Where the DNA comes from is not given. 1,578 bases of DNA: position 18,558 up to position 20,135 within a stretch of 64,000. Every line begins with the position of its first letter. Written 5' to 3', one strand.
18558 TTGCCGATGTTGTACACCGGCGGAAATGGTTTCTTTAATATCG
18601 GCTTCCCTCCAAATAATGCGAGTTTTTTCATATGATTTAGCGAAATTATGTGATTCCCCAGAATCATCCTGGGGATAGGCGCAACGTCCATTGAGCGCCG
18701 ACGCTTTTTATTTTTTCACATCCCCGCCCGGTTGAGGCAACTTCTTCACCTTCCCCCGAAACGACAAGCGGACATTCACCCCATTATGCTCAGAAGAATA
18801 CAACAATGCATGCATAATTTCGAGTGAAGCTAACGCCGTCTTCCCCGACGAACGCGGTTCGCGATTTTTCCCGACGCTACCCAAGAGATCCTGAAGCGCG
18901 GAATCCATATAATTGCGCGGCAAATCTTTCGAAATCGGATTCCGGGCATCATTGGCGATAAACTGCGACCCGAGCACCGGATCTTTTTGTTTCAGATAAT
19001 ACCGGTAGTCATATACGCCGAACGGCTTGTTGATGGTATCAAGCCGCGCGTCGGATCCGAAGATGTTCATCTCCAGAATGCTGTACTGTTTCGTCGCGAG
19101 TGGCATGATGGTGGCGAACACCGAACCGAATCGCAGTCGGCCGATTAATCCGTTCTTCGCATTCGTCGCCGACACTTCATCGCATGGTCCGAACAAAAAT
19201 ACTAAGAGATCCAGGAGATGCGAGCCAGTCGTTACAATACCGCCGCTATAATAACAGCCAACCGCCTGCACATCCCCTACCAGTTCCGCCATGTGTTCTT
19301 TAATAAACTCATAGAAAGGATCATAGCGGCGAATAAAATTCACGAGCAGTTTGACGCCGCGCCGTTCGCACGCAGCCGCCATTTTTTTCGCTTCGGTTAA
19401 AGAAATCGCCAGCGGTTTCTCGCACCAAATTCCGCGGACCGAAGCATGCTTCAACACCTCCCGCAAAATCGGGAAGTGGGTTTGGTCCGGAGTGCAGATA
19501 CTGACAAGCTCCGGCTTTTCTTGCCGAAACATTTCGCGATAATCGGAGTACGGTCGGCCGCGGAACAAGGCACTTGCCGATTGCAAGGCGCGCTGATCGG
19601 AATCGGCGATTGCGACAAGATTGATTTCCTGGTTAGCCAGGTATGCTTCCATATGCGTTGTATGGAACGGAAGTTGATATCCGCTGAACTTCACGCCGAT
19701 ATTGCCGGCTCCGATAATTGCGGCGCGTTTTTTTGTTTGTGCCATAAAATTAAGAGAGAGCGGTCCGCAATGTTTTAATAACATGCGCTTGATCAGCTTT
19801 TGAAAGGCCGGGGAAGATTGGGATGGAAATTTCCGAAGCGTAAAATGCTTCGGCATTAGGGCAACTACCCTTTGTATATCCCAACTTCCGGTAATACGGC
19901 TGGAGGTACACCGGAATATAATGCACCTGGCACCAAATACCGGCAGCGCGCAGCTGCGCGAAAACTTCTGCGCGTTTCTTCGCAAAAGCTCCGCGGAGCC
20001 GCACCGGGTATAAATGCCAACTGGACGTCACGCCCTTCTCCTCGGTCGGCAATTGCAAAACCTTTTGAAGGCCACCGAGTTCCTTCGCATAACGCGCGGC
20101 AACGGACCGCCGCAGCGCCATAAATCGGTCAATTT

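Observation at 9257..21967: Complete pseudaminic-acid-type nonulosonic acid operon extended by an acetamidino-forming trio and a 2,3-diamino-sugar pair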

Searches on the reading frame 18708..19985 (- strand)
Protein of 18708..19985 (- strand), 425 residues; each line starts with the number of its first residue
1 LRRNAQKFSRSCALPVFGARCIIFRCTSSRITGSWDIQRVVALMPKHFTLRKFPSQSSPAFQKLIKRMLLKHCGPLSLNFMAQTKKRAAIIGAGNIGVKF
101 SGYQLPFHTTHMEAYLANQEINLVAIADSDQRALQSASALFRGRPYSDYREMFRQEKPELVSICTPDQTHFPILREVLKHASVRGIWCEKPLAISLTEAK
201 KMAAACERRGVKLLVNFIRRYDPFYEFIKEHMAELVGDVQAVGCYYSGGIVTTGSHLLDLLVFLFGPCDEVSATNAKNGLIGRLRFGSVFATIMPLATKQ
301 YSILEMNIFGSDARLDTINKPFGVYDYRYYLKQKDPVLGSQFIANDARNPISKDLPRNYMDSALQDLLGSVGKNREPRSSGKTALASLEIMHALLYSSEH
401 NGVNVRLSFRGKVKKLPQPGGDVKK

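Call 3: search_protein_families(library=pfam, proteins=[window:18708-19985:-], max_evalue=0.001)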
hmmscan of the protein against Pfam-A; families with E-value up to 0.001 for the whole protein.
window:18708-19985:- (425 aa): 3 families
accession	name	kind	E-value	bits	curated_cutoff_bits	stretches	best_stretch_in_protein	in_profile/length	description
PF01408.29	GFO_IDH_MocA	-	4e-23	82.8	24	1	87-217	2-120/120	Oxidoreductase family, NAD-binding Rossmann fold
PF02894.22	GFO_IDH_MocA_C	-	0.00088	19.6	22.9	0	248-401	40-213/218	Oxidoreductase family, C-terminal alpha/beta domain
PF13380.12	CoA_binding_2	-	0.001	20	22.8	0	146-214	46-106/116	CoA binding domain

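Call 4: search_protein_families(library=ncbifam, proteins=[window:18708-19985:-], max_evalue=0.001)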
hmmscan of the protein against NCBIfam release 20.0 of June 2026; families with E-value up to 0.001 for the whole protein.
window:18708-19985:- (425 aa): 8 families
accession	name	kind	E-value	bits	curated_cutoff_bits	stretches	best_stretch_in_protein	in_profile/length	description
NF040723.1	UDP-GlcNAcDh_Arch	equivalog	7.3e-20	71.7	450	1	109-395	13-298/302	UDP-N-acetylglucosamine 3-dehydrogenase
TIGR04380.1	myo_inos_iolG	equivalog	1e-19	70.6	355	1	88-242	4-148/330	inositol 2-dehydrogenase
NF052479.1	LevoglcsnDh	equivalog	4.8e-14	51.8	650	1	87-234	5-148/386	levoglucosan dehydrogenase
NF008607.0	PRK11579.1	subfamily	1.3e-11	44.1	330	1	95-241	4-147/346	oxidoreductase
NF041392.1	XylDh_Gfo6_Halo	equivalog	4.7e-09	35.5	350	1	131-240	56-164/350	D-xylose 1-dehydrogenase Gfo6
NF058561.1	BT_2158_fam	equivalog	1.3e-07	30.6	750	1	120-212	56-149/487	glycoside 3-dehydrogenase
NF052679.1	InsChiInosDhIolG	equivalog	8e-07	28.4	540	1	91-242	8-151/343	bifunctional inositol 2-dehydrogenase/D-chiro-inositol 1-dehydrogenase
NF007574.0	PRK10206.1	equivalog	2.2e-05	23.7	352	1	144-231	52-137/345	oxidoreductase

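Call 12: search_solved_structures(query=window:18708-19745:-, max_evalue=0.001)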
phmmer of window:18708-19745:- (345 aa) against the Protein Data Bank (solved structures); distinct sequences matched with E-value up to 0.001: 49.
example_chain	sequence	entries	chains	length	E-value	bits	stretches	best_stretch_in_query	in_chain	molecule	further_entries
4gqa_A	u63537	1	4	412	1.3e-12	51.1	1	39-149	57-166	NAD binding Oxidoreductase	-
3q2k_A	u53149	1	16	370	1.1e-11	48.1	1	40-150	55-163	oxidoreductase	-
6nor_A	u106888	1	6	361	5e-10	42.6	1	30-169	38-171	Putative NAD dependent dehydrogenase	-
8w9s_A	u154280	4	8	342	2.1e-09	40.5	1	31-148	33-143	NADH-dependent dihydrogenase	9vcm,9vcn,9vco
9m3d_B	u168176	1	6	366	2.7e-09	40.2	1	36-141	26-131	DgpA1 from W974-1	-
3i23_A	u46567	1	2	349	2.9e-09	40.1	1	23-193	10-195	Oxidoreductase, Gfo/Idh/MocA family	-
3fd8_A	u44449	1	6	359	3e-09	40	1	22-193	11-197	Oxidoreductase, Gfo/Idh/MocA family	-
7xr9_A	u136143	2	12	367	6.4e-09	38.9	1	30-142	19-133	DgpA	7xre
4h3v_A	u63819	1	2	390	1.1e-08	38.2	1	41-165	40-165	Oxidoreductase domain protein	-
3ec7_A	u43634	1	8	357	2.8e-08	36.8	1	41-152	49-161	Putative Dehydrogenase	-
3c1a_A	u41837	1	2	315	3.3e-08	36.6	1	67-199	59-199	Putative oxidoreductase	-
4hkt_A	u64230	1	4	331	3.5e-08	36.5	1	30-162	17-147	Inositol 2-dehydrogenase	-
4fb5_A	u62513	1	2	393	5.6e-08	35.8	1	40-158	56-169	Probable oxidoreductase protein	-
3ezy_A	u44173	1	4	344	3.5e-07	33.2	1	29-152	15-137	Dehydrogenase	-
3cea_A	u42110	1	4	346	6.2e-07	32.4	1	6-152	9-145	Myo-inositol 2-dehydrogenase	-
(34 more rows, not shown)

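Call 65: search_solved_structures(query=window:18708-19745:-, max_evalue=1e-8, show_alignments=5)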
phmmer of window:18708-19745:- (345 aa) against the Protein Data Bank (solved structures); distinct sequences matched with E-value up to 1e-8: 8.
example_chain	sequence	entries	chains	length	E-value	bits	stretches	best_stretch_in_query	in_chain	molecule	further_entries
4gqa_A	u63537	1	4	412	1.3e-12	51.1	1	39-149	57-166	NAD binding Oxidoreductase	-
3q2k_A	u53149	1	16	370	1.1e-11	48.1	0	40-150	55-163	oxidoreductase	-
6nor_A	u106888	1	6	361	5e-10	42.6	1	30-169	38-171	Putative NAD dependent dehydrogenase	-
8w9s_A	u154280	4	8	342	2.1e-09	40.5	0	31-148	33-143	NADH-dependent dihydrogenase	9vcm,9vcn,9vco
9m3d_B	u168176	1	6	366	2.7e-09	40.2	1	36-141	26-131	DgpA1 from W974-1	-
3i23_A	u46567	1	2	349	2.9e-09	40.1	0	23-193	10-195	Oxidoreductase, Gfo/Idh/MocA family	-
3fd8_A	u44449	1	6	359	3e-09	40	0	22-193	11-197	Oxidoreductase, Gfo/Idh/MocA family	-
7xr9_A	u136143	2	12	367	6.4e-09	38.9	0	30-142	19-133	DgpA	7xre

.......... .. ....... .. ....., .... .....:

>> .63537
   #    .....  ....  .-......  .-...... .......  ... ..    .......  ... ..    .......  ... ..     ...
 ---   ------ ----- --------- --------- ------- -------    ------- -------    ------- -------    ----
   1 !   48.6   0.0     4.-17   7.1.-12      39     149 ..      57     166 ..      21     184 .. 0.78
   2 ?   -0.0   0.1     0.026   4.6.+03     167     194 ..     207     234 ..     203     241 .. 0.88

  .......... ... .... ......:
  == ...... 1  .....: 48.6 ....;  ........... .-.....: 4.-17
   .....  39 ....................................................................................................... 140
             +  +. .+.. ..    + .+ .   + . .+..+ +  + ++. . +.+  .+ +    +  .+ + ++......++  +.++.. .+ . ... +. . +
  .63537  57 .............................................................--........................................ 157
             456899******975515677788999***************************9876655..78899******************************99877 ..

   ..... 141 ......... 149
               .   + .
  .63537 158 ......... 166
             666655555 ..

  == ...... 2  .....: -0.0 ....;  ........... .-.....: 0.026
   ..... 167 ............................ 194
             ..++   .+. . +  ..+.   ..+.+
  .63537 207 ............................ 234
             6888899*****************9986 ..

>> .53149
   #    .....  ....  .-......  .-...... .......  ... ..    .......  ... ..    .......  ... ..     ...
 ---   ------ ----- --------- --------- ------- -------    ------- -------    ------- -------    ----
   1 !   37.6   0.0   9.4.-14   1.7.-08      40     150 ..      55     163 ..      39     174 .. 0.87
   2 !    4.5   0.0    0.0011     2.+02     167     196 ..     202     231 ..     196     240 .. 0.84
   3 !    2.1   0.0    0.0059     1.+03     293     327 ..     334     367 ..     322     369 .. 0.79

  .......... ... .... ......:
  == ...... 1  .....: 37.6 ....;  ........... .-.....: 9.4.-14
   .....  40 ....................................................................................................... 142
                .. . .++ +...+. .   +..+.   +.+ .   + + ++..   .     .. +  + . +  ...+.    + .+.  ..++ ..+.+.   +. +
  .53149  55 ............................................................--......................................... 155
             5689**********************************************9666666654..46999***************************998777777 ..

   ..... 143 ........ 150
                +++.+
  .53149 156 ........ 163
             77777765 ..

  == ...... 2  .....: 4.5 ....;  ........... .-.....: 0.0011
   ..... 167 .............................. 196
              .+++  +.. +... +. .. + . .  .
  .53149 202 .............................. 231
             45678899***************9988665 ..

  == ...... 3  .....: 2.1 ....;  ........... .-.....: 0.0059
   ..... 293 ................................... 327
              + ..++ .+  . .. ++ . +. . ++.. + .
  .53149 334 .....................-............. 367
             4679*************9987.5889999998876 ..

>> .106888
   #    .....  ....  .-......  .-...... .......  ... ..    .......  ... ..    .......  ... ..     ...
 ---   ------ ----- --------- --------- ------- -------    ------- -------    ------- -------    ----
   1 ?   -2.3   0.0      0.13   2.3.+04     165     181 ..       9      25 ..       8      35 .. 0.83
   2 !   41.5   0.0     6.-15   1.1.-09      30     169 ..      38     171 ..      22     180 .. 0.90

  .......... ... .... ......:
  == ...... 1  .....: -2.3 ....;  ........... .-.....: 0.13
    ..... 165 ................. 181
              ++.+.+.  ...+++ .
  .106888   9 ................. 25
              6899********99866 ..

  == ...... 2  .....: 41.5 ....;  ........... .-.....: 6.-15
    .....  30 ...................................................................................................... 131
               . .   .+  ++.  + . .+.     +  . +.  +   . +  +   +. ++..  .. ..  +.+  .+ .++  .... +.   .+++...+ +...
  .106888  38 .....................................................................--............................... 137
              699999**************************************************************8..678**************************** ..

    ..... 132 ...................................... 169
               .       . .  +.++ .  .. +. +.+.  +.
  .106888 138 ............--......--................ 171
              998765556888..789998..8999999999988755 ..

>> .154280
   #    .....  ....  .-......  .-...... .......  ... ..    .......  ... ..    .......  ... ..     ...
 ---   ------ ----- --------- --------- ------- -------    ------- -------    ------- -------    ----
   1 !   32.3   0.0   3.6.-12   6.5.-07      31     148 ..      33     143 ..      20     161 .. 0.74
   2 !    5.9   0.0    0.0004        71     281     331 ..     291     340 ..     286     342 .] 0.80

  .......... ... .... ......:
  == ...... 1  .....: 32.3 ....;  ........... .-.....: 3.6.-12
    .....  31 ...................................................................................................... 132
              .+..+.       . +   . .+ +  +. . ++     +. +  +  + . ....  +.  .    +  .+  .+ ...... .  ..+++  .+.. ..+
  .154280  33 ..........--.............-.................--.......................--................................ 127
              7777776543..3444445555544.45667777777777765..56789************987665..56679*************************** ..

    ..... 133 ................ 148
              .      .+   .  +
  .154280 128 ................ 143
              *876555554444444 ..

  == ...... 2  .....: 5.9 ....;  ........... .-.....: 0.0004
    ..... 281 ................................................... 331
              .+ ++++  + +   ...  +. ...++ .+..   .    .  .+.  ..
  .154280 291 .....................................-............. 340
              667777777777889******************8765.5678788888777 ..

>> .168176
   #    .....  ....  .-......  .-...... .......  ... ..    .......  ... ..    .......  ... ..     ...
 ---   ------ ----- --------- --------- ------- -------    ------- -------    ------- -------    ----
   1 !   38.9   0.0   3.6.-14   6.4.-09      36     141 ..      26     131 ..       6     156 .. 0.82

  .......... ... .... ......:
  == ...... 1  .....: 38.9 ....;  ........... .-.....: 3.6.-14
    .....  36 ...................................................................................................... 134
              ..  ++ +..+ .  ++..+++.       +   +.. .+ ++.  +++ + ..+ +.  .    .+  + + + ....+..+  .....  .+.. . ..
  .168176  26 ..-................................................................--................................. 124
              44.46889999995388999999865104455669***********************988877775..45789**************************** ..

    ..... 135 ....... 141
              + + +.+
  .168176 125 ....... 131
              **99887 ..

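Call 66: search_dna_similar(query=window:18708-19745:-, collection=plasmids, mode=protein, max_rows=25, max_evalue=1e-8)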
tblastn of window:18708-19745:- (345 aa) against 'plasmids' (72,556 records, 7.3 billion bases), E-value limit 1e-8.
Records with a match: 268; places in all: 309; records where one place covers at least 80% of the query: 73.
Best place of each record, by identity: <60% 268.
By first word of the organism name: Enterobacter 55; Bacillus 26; Rhizobium 20; Sinorhizobium 16; Haloarcula 14; Haladaptatus 11; Halocatena 9; Halomicrobium 7; Escherichia 7; Haloferax 6; and 52 more.
By predicted mobility (MOB-suite, as given by PLSDB): non-mobilizable 182; conjugative 74; mobilizable 12.
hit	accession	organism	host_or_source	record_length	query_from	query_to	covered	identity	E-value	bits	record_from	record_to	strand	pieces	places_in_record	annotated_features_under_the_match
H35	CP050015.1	Haloarcula sp. JP-L23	-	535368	7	337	96%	26.2%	8e-23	107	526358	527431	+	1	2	Gfo/Idh/MocA family oxidoreductase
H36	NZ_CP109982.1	Halocatena marina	cell cuture,Qidong intertidal zone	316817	7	336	96%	26.2%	9e-23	106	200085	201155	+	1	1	Gfo/Idh/MocA family oxidoreductase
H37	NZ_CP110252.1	Halocatena marina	cell cuture,Rudong intertidal zone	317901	7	336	96%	26.2%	9e-23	106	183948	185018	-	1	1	Gfo/Idh/MocA family oxidoreductase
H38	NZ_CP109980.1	Halocatena marina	cell cuture,Qidong intertidal zone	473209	27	327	87%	28.7%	1e-21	103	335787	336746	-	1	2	Gfo/Idh/MocA family oxidoreductase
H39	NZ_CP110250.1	Halocatena marina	cell cuture,Rudong intertidal zone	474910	27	327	87%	28.7%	1e-21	103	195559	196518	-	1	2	Gfo/Idh/MocA family oxidoreductase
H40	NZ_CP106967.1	Haloferax alexandrinus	-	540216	1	336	97%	25.2%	8e-10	68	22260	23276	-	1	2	Gfo/Idh/MocA family oxidoreductase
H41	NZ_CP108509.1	Streptomyces sp. NBC_01237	-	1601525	4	325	93%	26.3%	3e-14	81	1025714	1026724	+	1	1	none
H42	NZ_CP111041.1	Haladaptatus caseinilyticus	cell culture,sediment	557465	27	336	90%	27.2%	3e-13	78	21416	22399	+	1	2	Gfo/Idh/MocA family oxidoreductase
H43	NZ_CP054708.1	Halarchaeum sp. CBA1220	solar salt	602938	27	327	87%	28.0%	4e-24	110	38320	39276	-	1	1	Gfo/Idh/MocA family oxidoreductase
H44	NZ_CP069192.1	Haloterrigena salifodinae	Salt Microbe,Salt Mine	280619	30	344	91%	26.7%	2e-19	97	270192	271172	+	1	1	Gfo/Idh/MocA family oxidoreductase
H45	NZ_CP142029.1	Haloarcula sp. GH36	cell culture,inland salt lake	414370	7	337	96%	25.3%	1e-24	112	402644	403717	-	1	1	Gfo/Idh/MocA family oxidoreductase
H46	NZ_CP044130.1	Halomicrobium sp. LC1Hm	-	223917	7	323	92%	26.3%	2e-19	97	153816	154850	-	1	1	Gfo/Idh/MocA family oxidoreductase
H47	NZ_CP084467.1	Halomicrobium salinisoli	cell culture,gobi saline soil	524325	30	329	87%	27.7%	3e-20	99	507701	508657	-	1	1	Gfo/Idh/MocA family oxidoreductase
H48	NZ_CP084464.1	Halomicrobium salinisoli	cell culture,gobi saline soil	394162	30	329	87%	27.7%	5e-20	99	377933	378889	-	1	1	Gfo/Idh/MocA family oxidoreductase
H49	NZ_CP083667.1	Haloprofundus halobius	cell culture,salt lake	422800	24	331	89%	26.9%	7e-19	95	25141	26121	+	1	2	Gfo/Idh/MocA family oxidoreductase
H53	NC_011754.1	Escherichia coli ED1a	-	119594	8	315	89%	26.5%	4e-24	138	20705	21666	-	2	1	Gfo/Idh/MocA family oxidoreductase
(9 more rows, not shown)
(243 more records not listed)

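Call 67: get_annotated_region(hit=H53, flank=9000)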
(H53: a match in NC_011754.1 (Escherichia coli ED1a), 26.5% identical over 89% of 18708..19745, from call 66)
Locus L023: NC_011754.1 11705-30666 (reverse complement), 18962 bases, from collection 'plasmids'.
description: Escherichia coli ED1a plasmid pECOED, complete sequence
organism: Escherichia coli ED1a (NCBI taxid 585397)
taxonomy: Bacteria; Pseudomonadota; Gammaproteobacteria; Enterobacterales; Enterobacteriaceae; Escherichia; Escherichia coli; Escherichia coli ED1a
host: -; source: -; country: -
typing (MOB-suite, as given by PLSDB): conjugative; replicon IncK2/Z,rep_cluster_2131; relaxase MOBP,MOBP; mating-pair formation MPF_I
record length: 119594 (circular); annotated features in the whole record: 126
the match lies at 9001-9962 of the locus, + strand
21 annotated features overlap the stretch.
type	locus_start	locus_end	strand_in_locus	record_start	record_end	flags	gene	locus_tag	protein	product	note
CDS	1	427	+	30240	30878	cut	-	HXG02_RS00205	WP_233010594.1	AAA family ATPase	-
CDS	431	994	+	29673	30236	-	-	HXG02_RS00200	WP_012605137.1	pentapeptide repeat-containing protein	-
CDS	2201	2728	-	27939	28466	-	-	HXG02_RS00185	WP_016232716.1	hypothetical protein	-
CDS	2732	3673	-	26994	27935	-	-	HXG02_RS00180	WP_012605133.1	NrtA/SsuA/CpmA family ABC transporter substrate-binding protein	-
CDS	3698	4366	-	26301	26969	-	-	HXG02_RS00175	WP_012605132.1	ABC transporter ATP-binding protein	-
CDS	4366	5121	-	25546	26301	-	-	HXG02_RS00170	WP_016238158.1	ABC transporter permease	-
CDS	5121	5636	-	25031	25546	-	-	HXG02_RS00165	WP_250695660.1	hypothetical protein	-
CDS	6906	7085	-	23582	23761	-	-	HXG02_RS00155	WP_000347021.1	hypothetical protein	-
CDS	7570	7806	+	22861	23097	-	-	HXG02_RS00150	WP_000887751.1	hypothetical protein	-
CDS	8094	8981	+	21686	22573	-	-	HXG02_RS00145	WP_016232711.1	DMT family transporter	GO:0055085 - transmembrane transport [Evidence IEA]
CDS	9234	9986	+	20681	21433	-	-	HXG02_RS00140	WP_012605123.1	Gfo/Idh/MocA family oxidoreductase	-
CDS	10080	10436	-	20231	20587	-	-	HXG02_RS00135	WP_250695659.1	methionyl-tRNA formyltransferase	-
CDS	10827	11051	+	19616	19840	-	-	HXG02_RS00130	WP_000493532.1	type II toxin-antitoxin system Phd/YefM family antitoxin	-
CDS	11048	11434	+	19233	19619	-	-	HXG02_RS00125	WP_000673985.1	type II toxin-antitoxin system death-on-curing family toxin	-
CDS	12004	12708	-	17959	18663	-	-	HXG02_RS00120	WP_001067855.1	IS6-like element IS26 family transposase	GO:0006313 - DNA transposition [Evidence IEA]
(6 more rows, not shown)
